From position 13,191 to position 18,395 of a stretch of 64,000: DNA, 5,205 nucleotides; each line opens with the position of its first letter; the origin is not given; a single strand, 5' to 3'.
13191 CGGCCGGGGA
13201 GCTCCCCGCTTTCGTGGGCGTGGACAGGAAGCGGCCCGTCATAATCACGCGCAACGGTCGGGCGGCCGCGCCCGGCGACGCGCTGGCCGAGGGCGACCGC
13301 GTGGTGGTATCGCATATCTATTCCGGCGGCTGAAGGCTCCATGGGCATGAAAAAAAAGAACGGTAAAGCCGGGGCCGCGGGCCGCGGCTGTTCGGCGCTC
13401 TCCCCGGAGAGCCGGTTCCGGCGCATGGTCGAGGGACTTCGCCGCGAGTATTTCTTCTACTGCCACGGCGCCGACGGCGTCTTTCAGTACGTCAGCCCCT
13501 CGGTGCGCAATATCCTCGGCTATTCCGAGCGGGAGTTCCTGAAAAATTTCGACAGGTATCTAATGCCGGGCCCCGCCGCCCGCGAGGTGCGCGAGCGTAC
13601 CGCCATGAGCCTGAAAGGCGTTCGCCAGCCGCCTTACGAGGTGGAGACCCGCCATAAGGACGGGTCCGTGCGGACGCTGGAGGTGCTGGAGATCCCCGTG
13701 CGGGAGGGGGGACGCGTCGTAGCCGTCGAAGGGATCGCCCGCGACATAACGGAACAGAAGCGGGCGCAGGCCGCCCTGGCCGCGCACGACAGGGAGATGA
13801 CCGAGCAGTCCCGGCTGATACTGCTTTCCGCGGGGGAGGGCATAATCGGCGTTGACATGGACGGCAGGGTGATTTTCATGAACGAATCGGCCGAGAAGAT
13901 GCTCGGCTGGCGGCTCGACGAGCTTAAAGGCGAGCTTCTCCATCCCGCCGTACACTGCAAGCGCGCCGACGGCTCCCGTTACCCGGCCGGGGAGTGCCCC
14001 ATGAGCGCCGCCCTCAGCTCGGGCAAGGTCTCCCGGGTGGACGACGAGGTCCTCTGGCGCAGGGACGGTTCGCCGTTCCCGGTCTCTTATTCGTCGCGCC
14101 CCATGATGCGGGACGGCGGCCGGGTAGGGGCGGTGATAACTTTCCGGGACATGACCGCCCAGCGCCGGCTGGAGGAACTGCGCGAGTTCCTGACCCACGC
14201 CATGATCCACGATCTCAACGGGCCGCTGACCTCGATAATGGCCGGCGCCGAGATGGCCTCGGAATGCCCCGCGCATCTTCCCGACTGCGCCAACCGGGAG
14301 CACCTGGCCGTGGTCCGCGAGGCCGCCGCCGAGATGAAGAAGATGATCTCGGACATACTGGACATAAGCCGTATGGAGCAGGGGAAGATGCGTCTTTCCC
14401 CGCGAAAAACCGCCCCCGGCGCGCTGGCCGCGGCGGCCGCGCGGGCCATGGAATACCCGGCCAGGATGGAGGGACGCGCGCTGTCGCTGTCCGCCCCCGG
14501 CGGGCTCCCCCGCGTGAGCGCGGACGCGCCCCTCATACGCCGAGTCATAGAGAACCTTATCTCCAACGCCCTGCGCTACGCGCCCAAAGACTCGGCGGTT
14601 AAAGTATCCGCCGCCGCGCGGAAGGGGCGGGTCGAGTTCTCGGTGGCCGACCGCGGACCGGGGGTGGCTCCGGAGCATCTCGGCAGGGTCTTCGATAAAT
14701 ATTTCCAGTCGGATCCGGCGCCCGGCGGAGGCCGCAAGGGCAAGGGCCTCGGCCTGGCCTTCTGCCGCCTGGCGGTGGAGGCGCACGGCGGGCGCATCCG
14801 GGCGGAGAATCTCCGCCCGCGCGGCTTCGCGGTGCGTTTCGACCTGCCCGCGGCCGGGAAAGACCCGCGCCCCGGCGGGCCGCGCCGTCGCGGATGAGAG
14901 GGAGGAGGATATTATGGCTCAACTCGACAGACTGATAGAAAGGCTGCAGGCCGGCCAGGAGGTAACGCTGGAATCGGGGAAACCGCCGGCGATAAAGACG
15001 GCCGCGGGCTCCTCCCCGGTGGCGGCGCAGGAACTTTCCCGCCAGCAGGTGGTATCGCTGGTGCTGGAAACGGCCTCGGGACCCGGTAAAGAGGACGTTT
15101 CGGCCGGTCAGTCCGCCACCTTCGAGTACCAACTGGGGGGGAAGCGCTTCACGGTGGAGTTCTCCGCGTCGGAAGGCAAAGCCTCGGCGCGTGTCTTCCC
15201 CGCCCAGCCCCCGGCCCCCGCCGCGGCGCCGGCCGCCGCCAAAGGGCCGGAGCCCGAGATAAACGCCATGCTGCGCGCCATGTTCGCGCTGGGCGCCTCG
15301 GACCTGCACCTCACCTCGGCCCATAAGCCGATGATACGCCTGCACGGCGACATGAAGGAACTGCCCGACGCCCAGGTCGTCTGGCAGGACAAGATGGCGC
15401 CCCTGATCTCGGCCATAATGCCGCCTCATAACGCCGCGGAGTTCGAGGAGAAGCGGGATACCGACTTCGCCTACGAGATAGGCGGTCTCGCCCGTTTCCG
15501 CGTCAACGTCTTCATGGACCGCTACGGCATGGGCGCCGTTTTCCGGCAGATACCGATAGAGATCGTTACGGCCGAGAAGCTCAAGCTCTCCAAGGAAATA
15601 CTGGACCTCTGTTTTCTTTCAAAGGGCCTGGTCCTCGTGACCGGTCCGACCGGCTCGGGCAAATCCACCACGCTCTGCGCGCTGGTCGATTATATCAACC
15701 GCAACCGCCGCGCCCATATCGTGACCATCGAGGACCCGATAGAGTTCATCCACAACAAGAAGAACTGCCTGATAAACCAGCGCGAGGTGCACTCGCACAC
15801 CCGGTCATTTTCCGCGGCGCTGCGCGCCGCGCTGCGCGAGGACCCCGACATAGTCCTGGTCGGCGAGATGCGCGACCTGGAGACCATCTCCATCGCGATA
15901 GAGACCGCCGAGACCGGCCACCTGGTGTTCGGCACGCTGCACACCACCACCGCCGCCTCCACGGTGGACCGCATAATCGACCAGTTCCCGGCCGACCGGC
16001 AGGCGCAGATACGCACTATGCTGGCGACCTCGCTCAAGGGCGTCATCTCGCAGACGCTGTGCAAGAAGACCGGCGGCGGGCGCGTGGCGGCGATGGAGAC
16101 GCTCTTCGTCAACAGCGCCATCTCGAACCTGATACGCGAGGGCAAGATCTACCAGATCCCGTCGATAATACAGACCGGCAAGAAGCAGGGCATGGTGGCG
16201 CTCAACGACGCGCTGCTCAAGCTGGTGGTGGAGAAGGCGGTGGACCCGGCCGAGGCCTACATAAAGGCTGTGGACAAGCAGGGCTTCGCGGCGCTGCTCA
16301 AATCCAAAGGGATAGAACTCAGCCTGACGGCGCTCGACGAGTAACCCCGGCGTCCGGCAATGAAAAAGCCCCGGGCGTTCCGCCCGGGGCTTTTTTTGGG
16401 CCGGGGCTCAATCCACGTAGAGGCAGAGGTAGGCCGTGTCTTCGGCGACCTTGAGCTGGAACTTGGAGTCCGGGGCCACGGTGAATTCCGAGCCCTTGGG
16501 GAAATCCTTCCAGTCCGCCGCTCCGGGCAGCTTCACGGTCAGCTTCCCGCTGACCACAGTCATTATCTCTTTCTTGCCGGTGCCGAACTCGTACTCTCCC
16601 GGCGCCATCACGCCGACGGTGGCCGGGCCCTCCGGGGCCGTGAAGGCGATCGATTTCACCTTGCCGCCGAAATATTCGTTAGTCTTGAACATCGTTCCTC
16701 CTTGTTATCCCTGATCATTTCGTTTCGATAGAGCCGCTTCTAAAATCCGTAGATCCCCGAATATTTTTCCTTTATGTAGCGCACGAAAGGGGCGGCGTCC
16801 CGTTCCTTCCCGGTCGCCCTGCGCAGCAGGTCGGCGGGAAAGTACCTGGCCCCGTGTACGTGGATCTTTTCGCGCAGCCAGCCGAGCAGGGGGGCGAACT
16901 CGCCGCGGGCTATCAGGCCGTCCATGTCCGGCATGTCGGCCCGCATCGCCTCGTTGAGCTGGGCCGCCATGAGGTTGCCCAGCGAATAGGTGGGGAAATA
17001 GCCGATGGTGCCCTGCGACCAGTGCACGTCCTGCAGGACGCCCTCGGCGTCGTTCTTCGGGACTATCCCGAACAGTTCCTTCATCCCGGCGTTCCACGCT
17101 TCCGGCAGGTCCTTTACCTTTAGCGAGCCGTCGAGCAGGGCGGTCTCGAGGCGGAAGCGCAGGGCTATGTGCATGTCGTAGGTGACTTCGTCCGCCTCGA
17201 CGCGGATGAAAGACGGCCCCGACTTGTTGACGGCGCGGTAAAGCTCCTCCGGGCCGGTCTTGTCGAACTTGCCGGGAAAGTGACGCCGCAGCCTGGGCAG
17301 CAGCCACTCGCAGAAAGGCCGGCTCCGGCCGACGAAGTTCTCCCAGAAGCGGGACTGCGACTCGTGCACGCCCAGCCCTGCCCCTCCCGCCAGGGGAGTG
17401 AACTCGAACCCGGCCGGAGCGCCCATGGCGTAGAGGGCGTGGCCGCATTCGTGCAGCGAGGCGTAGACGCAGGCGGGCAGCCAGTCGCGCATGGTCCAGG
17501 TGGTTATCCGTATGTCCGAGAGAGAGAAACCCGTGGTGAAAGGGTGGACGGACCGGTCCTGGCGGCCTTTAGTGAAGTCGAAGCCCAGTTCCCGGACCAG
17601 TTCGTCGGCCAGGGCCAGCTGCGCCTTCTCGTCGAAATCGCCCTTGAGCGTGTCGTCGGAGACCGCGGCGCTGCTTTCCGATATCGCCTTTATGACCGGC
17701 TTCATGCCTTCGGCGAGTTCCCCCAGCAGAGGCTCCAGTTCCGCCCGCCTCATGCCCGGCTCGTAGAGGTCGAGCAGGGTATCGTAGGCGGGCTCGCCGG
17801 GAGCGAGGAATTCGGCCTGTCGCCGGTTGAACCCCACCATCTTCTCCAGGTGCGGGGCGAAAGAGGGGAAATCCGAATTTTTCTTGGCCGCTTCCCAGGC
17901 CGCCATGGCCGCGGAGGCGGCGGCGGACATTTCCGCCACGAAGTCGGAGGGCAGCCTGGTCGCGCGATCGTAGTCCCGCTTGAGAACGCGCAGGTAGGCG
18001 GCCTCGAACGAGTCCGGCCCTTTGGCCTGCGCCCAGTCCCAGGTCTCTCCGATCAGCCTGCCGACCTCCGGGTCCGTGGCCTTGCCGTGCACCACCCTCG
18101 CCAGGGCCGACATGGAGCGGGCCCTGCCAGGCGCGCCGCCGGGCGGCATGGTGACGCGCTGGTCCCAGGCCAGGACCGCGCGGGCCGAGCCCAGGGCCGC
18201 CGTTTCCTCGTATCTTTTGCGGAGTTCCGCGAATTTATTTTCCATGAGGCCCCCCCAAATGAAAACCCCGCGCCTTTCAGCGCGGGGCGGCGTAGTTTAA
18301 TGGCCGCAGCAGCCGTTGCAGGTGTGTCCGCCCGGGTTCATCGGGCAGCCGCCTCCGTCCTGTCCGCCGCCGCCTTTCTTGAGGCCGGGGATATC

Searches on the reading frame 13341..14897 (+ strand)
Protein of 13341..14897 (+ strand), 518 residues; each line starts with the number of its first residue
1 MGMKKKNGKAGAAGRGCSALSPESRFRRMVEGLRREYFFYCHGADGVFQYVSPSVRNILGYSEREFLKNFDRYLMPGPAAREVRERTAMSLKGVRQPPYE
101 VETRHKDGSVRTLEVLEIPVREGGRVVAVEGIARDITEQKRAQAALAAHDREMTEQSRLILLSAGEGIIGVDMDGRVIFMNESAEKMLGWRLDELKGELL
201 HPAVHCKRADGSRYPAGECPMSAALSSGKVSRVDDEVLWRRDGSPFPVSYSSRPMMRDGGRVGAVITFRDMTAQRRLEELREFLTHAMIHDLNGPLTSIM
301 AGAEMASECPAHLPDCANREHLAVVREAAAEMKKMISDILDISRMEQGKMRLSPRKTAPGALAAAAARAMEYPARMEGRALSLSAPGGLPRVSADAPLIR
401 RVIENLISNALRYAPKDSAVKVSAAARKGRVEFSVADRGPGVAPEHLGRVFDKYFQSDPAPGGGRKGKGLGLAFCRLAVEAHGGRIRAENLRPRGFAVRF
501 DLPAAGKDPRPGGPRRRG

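Call 96: search_protein_families(library=pfam, proteins=[window:13341-14897:+], max_evalue=0.00001)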
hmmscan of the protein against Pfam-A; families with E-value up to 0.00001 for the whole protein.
window:13341-14897:+ (518 aa): 7 families
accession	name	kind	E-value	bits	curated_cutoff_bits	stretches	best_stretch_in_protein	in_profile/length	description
PF02518.31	HATPase_c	-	1.9e-23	83.4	26.4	1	395-504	2-109/111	Histidine kinase-, DNA gyrase B-, and HSP90-like ATPase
PF08448.16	PAS_4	-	8.3e-22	77.9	23.1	2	165-276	5-110/110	PAS fold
PF13426.13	PAS_9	-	1.6e-21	76.9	27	2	166-273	2-103/103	PAS domain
PF00989.32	PAS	-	1.3e-16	61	22.6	1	158-271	4-113/113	PAS fold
PF00512.31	HisKA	-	4.8e-10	39.8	26.9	1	283-348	4-66/66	His Kinase A (phospho-acceptor) domain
PF08447.18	PAS_3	-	4.3e-09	37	25.6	0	50-132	3-88/89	PAS fold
PF13188.13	PAS_8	-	6.4e-07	29.5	21.8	0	158-202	4-49/65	PAS domain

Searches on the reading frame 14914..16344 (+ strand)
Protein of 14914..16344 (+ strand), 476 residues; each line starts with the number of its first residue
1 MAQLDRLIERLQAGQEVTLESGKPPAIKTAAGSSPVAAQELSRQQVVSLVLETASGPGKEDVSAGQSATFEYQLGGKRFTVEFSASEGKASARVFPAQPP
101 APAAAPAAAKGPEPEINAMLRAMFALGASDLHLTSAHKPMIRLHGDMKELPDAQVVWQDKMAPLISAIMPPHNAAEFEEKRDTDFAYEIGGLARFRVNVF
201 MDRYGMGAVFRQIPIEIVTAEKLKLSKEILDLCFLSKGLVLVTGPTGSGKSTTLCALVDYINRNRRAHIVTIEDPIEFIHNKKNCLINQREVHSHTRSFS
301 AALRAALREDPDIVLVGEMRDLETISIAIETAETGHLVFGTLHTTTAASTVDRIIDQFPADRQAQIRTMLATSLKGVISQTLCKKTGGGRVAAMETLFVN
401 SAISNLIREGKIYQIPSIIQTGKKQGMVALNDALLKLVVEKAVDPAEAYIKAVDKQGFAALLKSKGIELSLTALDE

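Call 96: search_protein_families(library=pfam, proteins=[window:14914-16344:+], max_evalue=0.00001)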
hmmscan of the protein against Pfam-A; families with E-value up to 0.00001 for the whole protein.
window:14914-16344:+ (476 aa): 1 family
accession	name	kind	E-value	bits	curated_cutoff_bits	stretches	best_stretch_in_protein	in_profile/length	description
PF00437.27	T2SSE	-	2.6e-47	161.7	24.9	1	114-385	10-280/370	Type II/IV secretion system protein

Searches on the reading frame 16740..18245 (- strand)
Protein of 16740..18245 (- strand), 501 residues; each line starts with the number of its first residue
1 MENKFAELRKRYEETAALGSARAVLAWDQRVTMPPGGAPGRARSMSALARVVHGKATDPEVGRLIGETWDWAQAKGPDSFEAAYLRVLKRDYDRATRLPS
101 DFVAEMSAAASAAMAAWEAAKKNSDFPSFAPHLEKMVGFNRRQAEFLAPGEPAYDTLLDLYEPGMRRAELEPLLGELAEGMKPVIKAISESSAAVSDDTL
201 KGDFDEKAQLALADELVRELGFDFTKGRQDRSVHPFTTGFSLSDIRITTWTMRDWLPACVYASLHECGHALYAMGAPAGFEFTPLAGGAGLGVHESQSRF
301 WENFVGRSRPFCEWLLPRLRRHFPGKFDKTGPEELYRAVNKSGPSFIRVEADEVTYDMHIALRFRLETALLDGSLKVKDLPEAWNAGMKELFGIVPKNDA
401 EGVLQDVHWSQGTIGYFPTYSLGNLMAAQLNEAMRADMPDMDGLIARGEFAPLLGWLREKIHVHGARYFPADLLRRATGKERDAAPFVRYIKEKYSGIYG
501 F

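Call 96: search_protein_families(library=pfam, proteins=[window:16740-18245:-], max_evalue=0.00001)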
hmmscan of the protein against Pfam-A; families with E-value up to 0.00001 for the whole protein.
window:16740-18245:- (501 aa): 1 family
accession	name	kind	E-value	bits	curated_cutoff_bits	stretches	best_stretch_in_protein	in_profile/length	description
PF02074.21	Peptidase_M32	-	5.2e-169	563.4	25.1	1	8-495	2-489/489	Carboxypeptidase Taq (M32) metallopeptidase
